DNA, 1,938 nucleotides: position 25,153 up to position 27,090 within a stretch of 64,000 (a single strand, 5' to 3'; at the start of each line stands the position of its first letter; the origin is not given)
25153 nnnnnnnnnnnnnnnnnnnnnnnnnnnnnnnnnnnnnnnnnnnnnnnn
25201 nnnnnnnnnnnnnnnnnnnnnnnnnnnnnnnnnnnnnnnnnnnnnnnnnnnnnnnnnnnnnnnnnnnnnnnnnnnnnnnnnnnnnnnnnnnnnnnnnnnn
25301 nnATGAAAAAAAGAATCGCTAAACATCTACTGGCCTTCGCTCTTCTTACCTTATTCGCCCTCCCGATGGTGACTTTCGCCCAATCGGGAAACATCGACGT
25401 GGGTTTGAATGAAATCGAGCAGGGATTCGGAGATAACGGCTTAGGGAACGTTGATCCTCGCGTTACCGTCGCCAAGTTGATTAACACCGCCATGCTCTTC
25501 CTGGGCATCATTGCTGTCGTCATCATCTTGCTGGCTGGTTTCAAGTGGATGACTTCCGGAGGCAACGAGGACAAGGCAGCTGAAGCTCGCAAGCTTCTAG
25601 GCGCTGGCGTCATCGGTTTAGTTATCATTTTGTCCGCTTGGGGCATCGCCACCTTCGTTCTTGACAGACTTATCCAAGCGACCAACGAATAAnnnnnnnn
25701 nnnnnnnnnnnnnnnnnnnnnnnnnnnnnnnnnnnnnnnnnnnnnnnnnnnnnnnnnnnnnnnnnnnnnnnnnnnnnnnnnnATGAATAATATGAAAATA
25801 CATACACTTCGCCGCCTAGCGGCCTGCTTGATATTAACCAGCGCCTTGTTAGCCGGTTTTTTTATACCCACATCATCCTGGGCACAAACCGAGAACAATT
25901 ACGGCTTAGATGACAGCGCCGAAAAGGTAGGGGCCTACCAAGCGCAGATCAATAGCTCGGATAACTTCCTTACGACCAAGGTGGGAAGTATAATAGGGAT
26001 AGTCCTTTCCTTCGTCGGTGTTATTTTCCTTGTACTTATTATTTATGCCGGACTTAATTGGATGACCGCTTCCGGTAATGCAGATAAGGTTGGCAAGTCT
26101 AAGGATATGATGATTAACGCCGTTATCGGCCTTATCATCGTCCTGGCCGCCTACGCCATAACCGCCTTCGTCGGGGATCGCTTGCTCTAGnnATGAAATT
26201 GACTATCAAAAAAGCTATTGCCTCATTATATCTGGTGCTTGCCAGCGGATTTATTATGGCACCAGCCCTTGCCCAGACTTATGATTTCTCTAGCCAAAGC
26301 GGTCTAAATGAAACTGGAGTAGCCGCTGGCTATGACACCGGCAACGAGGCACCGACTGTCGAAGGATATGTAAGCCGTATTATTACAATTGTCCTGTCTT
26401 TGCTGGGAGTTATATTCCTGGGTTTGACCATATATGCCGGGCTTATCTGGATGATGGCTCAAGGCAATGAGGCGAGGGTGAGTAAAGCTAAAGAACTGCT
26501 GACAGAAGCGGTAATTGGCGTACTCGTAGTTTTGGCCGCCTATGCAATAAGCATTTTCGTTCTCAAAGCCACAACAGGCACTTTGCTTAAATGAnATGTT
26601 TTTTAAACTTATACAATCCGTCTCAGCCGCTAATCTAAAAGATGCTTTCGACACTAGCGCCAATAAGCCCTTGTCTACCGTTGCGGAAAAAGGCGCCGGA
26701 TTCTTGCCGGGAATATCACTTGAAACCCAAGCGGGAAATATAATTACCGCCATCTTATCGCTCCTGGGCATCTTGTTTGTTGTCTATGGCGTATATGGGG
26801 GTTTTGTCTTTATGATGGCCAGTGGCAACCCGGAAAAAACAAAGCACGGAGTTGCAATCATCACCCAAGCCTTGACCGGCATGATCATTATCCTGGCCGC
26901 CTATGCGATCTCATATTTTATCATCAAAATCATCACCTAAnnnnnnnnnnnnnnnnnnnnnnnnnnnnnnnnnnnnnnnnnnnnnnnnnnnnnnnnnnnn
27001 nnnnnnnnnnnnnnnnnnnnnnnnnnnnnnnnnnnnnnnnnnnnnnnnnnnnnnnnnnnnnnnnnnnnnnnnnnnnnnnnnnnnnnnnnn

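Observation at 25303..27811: Tandem array of six TrbC/VirB2-like pilin paralogs (plus a seventh at 20294-20695) with no secretion machinery nearby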

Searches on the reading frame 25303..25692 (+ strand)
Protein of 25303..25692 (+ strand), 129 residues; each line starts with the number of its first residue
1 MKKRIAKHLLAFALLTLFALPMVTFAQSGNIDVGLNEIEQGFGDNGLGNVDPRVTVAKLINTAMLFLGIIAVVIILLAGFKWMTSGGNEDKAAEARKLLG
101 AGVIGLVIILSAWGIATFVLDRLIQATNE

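Call 3: search_protein_families(library=pfam, proteins=[window:25303-25692:+], max_evalue=1)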
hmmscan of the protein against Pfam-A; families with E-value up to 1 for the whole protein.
window:25303-25692:+ (129 aa): 5 families
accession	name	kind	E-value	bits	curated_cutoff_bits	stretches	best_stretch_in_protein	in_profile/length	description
PF18895.5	T4SS_pilin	-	7.1e-10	39.3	26.6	1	58-119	11-71/71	Type IV secretion system pilin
PF04956.18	TrbC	-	0.00031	21.3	27.9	1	1-118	1-97/98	TrbC/VIRB2 pilin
PF19607.4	DUF6112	-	0.026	14.8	25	1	54-115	14-75/88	Family of unknown function (DUF6112)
PF02322.20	Cyt_bd_oxida_II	-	0.068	13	35.6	1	48-119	146-211/302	Cytochrome bd terminal oxidase subunit II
PF07885.22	Ion_trans_2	-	0.11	12.8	22.5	1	46-84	40-78/79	Ion channel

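Call 4: search_protein_families(library=ncbifam, proteins=[window:25303-25692:+], max_evalue=1)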
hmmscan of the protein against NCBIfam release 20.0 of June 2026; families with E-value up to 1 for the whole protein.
window:25303-25692:+ (129 aa): 5 families
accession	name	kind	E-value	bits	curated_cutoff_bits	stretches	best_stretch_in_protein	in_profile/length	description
NF045849.1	ICE_MMCAP2_0565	equivalog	3.1e-08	33.2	40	1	57-121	14-78/80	Mbov_0395 family pilin-like conjugal transfer protein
NF008470.0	PRK11365.1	equivalog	0.019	14.4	347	1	9-112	128-232/263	aliphatic sulfonate ABC transporter permease SsuC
NF008281.1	PRK11059.1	equivalog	0.1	10.8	663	1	57-97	129-171/633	RNase E specificity factor CsrD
NF040904.1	PhrA_Strep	subfamily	0.44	10.8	40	1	2-23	3-24/56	PhrA family quorum-sensing system peptide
NF047981.1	RC1041_fam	subfamily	0.63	9.8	90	0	91-113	13-35/57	RC1041 family protein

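Call 48: find_related_loci(query=A2, collection=genome_contigs, flank=10000)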
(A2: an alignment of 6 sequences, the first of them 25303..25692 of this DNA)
Query A2 (129 aa) in genome_contigs; peptide patterns used: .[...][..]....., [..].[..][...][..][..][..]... (x = any residue, [..] = any of these).
599 stretches matched a pattern (row limit reached: there are more); 488 encode a relative of the query (tblastn E <= 1e-3); the best 80 are kept; 79 distinct loci.
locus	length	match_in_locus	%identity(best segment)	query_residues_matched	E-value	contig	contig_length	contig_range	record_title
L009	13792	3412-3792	76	1-128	9e-61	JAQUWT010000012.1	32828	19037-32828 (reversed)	MAG: Patescibacteria group bacterium isolate STD2_197 NODE_4735_length_32828_cov_5.091679_Sandtown_D2, whole genome shot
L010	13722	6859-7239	73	1-128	2e-59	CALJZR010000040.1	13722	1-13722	MAG TPA_asm: uncultured bacterium isolate SRR3330157_bin.27_CONCOCT_v1.1_MAG genome assembly, contig: ERZ724089.3291, wh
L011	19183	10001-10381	73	1-128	2e-59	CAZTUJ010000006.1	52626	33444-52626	MAG TPA_asm: uncultured Gammaproteobacteria bacterium isolate SRP272421_co2_96 genome assembly, contig: NODE_1031_length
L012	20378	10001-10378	73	1-128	3e-59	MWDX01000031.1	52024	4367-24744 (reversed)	MAG: Parcubacteria group bacterium ADurb.Bin115 BWX82_contig000031, whole genome shotgun sequence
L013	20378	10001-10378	74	1-127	1e-57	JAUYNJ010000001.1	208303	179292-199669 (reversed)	MAG: bacterium isolate C3_metabat.bin.14 C3_k141_95619, whole genome shotgun sequence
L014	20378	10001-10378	72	1-127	8e-57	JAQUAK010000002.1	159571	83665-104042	MAG: Patescibacteria group bacterium isolate STC_82 NODE_227_length_159571_cov_7.346065_Sandtown_C, whole genome shotgun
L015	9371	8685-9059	72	1-127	8e-56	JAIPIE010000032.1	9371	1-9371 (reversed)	MAG: Patescibacteria group bacterium isolate Tobar13.5m-G67 Tobar13-5m-C8279, whole genome shotgun sequence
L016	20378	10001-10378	67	1-129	6e-52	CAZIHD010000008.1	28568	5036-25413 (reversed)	MAG TPA_asm: uncultured Gammaproteobacteria bacterium isolate SRP089250_co1_144 genome assembly, contig: NODE_2493_lengt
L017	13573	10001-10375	63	1-127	4e-47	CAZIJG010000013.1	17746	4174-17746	MAG TPA_asm: uncultured Gammaproteobacteria bacterium isolate SRP191223_co1_20 genome assembly, contig: NODE_3107_length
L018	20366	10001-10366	67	1-128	5e-48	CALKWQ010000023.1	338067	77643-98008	MAG TPA_asm: uncultured bacterium isolate SRR6007447_bin.26_CONCOCT_v1.1_MAG genome assembly, contig: ERZ724101.3, whole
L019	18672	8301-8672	63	1-127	2e-46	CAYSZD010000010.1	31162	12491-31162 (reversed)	MAG TPA_asm: uncultured Gammaproteobacteria bacterium isolate SRP263991_co7_112 genome assembly, contig: NODE_1906_lengt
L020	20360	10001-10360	64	4-127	4e-45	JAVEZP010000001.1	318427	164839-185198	MAG: Patescibacteria group bacterium isolate BF4_68 NODE_35_length_318427_cov_32.135375_Biofilm4, whole genome shotgun s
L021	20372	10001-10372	60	1-127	6e-45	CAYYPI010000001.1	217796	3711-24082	MAG TPA_asm: uncultured Gammaproteobacteria bacterium isolate SRP252850_co1_249 genome assembly, contig: NODE_18_length_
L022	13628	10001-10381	61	1-127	7e-45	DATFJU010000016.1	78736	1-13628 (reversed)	MAG TPA_asm: Patescibacteria group bacterium isolate SMAG_U9152 k141_26699, whole genome shotgun sequence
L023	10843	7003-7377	62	2-127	3e-44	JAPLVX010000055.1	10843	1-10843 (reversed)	MAG: Candidatus Falkowbacteria bacterium isolate LacPavin_0419_WC90_MAG_39_6 LacPavin_0419_WC90_scaffold_237464, whole g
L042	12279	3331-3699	57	1-127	3e-39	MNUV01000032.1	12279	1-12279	MAG: Candidatus Falkowbacteria bacterium CG1_02_41_21 cg1_0.2_scaffold_4906_c, whole genome shotgun sequence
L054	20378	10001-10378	56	1-127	2e-37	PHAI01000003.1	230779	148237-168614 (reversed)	MAG: Candidatus Falkowbacteria bacterium HGW-Falkowbacteria-1 08E140C01_scaffold_151, whole genome shotgun sequence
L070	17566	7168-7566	54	1-129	8e-36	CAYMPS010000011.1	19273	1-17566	MAG TPA_asm: uncultured Gammaproteobacteria bacterium isolate binchicken_co34_422 genome assembly, contig: NODE_4522_len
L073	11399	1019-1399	54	3-129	1e-35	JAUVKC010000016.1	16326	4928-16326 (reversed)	MAG: Candidatus Buchananbacteria bacterium isolate CSMAG_470 CSMAG_470_k127_2066563_length_16326_cov_14.0000, whole geno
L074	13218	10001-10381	53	1-129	3e-35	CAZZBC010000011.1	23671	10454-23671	MAG TPA_asm: uncultured Gammaproteobacteria bacterium isolate binchicken_co232_117 genome assembly, contig: NODE_3963_le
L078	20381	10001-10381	51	3-129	5e-35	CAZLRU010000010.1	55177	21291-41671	MAG TPA_asm: uncultured Gammaproteobacteria bacterium isolate SRP278252_co1_130 genome assembly, contig: NODE_768_length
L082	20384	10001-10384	50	2-129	2e-34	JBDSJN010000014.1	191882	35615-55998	MAG: Patescibacteria group bacterium isolate cluster1_bin.323 k127_14067612, whole genome shotgun sequence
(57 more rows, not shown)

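Call 66: search_protein_families(library=pfam, proteins=[L073:4238-6109:+, L074:5534-7432:+, L074:7569-9401:+, L078:655-3816:+, L078:15642-18158:+, L073:6812-8428:-, L082:11439-12956:+, L070:12968-14473:-], max_evalue=0.001)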
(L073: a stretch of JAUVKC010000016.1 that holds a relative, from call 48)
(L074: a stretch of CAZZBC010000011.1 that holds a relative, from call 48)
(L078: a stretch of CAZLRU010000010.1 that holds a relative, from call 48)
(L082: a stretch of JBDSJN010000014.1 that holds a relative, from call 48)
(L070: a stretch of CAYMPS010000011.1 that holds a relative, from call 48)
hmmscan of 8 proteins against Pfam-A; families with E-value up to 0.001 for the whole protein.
L073:4238-6109:+ (623 aa): 1 family
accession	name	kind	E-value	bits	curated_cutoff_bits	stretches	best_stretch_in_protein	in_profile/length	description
PF09852.15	DUF2079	-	1.3e-60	206.2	28.2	1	32-450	2-423/459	Predicted membrane protein (DUF2079)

L074:5534-7432:+ (632 aa): 1 family
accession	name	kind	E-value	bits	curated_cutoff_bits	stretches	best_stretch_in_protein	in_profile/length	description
PF00496.27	SBP_bac_5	-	1.9e-65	221.8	32.4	1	137-534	2-359/368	Bacterial extracellular solute-binding proteins, family 5 Middle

L074:7569-9401:+ (610 aa): 5 families
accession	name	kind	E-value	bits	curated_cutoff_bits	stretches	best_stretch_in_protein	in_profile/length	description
PF22505.1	RNase_J_b_CASP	-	1.3e-41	141.8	27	1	271-396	1-125/126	Ribonuclease J, beta-CASP domain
PF17770.6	RNase_J_C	-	1.1e-31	110.3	23.8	1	509-610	1-102/102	Ribonuclease J C-terminal domain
PF12706.13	Lactamase_B_2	-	6.8e-10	39.3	27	1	107-213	24-144/200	Beta-lactamase superfamily domain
PF00753.33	Lactamase_B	-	1.6e-09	38.4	22.7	1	65-217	4-155/196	Metallo-beta-lactamase superfamily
PF07521.17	RMMBL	-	9.1e-06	26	21.6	1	412-458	11-59/63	Zn-dependent metallo-hydrolase RNA specificity domain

L078:655-3816:+ (1053 aa): 8 families
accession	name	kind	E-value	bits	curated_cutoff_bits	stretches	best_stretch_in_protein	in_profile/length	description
PF13603.12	tRNA-synt_1_2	-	7.2e-53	179.3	25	1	245-451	2-184/185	Leucyl-tRNA synthetase, editing domain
PF00133.28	tRNA-synt_1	-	7.5e-44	150.6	22.7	2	37-246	1-224/414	tRNA synthetases class I (I, L, M and V)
PF09334.17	tRNA-synt_1g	-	8.9e-24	84.4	20.1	1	64-208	7-160/391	tRNA synthetases class I (M)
PF08264.19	Anticodon_1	-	1.8e-18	67.3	25.1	1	902-1017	6-145/148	Anticodon-binding domain of tRNA ligase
PF06821.19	Ser_hydrolase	-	2.6e-13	50.7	22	1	496-654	2-141/172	Serine hydrolase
PF12697.13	Abhydrolase_6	-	1.8e-08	35.7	26.3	1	496-668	2-168/217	Alpha/beta hydrolase family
PF00561.26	Abhydrolase_1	-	9.5e-08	32.4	25.8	1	496-609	4-129/245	alpha/beta hydrolase fold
PF01406.26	tRNA-synt_1e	-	0.00015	21.7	27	0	70-141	21-92/301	tRNA synthetases class I (C) catalytic domain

L078:15642-18158:+ (838 aa): 2 families
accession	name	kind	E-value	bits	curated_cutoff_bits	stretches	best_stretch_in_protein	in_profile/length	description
PF00521.26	DNA_topoisoIV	-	9.7e-165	549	31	1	54-493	1-430/432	DNA gyrase/topoisomerase IV, subunit A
PF03989.18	DNA_gyraseA_C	-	8.6e-67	220.8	27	6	739-786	2-48/48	DNA gyrase C-terminal domain, beta-propeller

L073:6812-8428:- (538 aa): 0 families

L082:11439-12956:+ (505 aa): 0 families

L070:12968-14473:- (501 aa): 0 families

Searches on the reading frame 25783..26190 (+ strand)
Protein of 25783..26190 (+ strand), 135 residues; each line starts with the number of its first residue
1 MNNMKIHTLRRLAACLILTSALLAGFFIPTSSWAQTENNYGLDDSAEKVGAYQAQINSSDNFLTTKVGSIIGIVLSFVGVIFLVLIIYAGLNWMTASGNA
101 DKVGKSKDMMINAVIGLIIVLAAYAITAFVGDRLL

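Call 3: search_protein_families(library=pfam, proteins=[window:25783-26190:+], max_evalue=1)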
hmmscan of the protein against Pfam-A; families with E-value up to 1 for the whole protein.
window:25783-26190:+ (135 aa): 12 families
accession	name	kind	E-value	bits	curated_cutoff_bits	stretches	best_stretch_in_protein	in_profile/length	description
PF18895.5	T4SS_pilin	-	8.6e-07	29.4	26.6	1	66-129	11-70/71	Type IV secretion system pilin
PF04956.18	TrbC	-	0.0061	17.2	27.9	1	14-128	10-96/98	TrbC/VIRB2 pilin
PF20970.2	MASE10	-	0.007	16.7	27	1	17-101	91-171/186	MASE10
PF07884.19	VKOR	-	0.017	15.7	27.5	1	53-123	36-99/134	Vitamin K epoxide reductase family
PF13273.12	DUF4064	-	0.027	15.1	32.1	1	7-82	6-80/102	Protein of unknown function (DUF4064)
PF07225.17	NDUF_B4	-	0.067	13.5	21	1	51-88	65-102/124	NADH-ubiquinone oxidoreductase B15 subunit (NDUFB4)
PF06024.17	Orf78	-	0.093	13.5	29.4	0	43-89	36-80/101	Orf78 (ac78)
PF16936.10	Holin_9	-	0.1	13.3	25.3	1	70-98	28-56/78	Putative holin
PF07787.17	TMEM43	-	0.12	12.2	23.3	1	58-123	178-244/250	Transmembrane protein 43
PF17231.7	DUF5305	-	0.17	11.7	29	1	36-90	82-138/217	Family of unknown function (DUF5305)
PF19607.4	DUF6112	-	0.18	12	25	1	66-114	15-65/88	Family of unknown function (DUF6112)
PF09534.15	Trp_oprn_chp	-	0.26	11.6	29.6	0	9-83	66-129/180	Tryptophan-associated transmembrane protein (Trp_oprn_chp)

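Call 4: search_protein_families(library=ncbifam, proteins=[window:25783-26190:+], max_evalue=1)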
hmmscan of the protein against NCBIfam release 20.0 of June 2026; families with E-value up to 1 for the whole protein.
window:25783-26190:+ (135 aa): 6 families
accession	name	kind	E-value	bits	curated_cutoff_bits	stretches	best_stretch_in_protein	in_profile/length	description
NF045849.1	ICE_MMCAP2_0565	equivalog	1.3e-08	34.3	40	1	65-130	11-76/80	Mbov_0395 family pilin-like conjugal transfer protein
NF040945.1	CCC_membrane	equivalog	0.0031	17.8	65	1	51-91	47-84/99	CCC motif membrane protein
TIGR04210.1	bunya_NSm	equivalog_domain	0.036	13.9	28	1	17-88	14-87/173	bunyavirus nonstructural protein NSm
NF041581.1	SosA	equivalog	0.11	12.7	60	1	1-44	1-44/77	DNA damage-induced cell division inhibitor SosA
TIGR03943.1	TIGR03943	equivalog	0.15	11.4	88.8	0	5-44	49-89/221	TIGR03943 family putative permease subunit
NF002796.0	PRK02935.1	equivalog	0.24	11.3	108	0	70-131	21-62/118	hypothetical protein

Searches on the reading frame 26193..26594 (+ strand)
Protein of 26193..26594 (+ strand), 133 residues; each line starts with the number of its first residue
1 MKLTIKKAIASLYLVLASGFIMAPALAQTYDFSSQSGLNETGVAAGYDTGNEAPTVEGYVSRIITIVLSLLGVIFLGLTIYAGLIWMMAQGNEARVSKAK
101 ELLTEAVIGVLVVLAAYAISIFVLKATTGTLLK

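Call 3: search_protein_families(library=pfam, proteins=[window:26193-26594:+], max_evalue=1)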
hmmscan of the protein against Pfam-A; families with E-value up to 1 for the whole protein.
window:26193-26594:+ (133 aa): 5 families
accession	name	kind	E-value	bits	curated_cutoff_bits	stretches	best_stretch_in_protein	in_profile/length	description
PF18895.5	T4SS_pilin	-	2.6e-05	24.7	26.6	1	62-120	11-68/71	Type IV secretion system pilin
PF05987.18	DUF898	-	0.037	13.6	28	1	49-126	166-247/336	Bacterial protein of unknown function (DUF898)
PF05545.16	FixQ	-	0.12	12.8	29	1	70-102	12-44/49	Cbb3-type cytochrome oxidase component FixQ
PF13197.11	DUF4013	-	0.14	12.4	26.9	1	18-128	55-163/168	Protein of unknown function (DUF4013)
PF04290.18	DctQ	-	0.18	12.1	28.3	1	59-124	60-123/132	Tripartite ATP-independent periplasmic transporters, DctQ component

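Call 4: search_protein_families(library=ncbifam, proteins=[window:26193-26594:+], max_evalue=1)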
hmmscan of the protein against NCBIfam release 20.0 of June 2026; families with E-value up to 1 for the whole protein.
window:26193-26594:+ (133 aa): 4 families
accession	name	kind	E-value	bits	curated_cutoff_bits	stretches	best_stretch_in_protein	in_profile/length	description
NF045849.1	ICE_MMCAP2_0565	equivalog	5.1e-06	26.1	40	1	55-125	8-78/80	Mbov_0395 family pilin-like conjugal transfer protein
TIGR03340.1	phn_DUF6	hypoth_equivalog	0.0008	19.2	288.15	1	67-127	176-235/281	phosphonate utilization associated putative membrane protein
NF033218.1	anchor_AmaP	equivalog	0.43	10.3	55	1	62-123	3-66/166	alkaline shock response membrane anchor protein AmaP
TIGR02978.1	phageshock_pspC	equivalog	0.48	10.3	104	1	55-98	25-68/121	envelope stress response membrane protein PspC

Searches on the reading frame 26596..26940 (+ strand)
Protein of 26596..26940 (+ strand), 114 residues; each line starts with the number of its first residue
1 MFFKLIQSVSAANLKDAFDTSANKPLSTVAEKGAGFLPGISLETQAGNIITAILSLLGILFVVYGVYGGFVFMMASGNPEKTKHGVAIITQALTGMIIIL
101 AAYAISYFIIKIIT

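Call 3: search_protein_families(library=pfam, proteins=[window:26596-26940:+], max_evalue=1)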
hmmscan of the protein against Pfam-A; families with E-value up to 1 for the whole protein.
window:26596-26940:+ (114 aa): 5 families
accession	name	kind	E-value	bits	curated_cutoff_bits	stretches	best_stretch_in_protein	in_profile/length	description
PF18895.5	T4SS_pilin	-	6.2e-09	36.2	26.6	1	41-109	4-71/71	Type IV secretion system pilin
PF06024.17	Orf78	-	0.016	16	29.4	1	80-110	56-86/101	Orf78 (ac78)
PF20556.3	DUF6768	-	0.15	12.2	27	1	48-98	41-91/123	Family of unknown function (DUF6768)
PF20990.2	DUF2207_C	-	0.4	10.8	33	1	44-104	128-181/247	Predicted membrane protein (DUF2207) C-terminal domain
PF15843.10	DUF4719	-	0.7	10.1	27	1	86-113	30-57/202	Domain of unknown function (DUF4719)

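Call 4: search_protein_families(library=ncbifam, proteins=[window:26596-26940:+], max_evalue=1)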
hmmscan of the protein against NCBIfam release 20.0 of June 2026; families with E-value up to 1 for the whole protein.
window:26596-26940:+ (114 aa): 3 families
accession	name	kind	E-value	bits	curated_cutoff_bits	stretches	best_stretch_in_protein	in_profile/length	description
NF045849.1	ICE_MMCAP2_0565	equivalog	7.3e-09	35.2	40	1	46-113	13-80/80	Mbov_0395 family pilin-like conjugal transfer protein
NF041554.1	SA1362_fam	subfamily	0.09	12.9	42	1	41-80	19-57/70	SA1362 family protein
NF046000.1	MAG1210_fam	subfamily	0.17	10.5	275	1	19-111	34-118/550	MAG1210 family protein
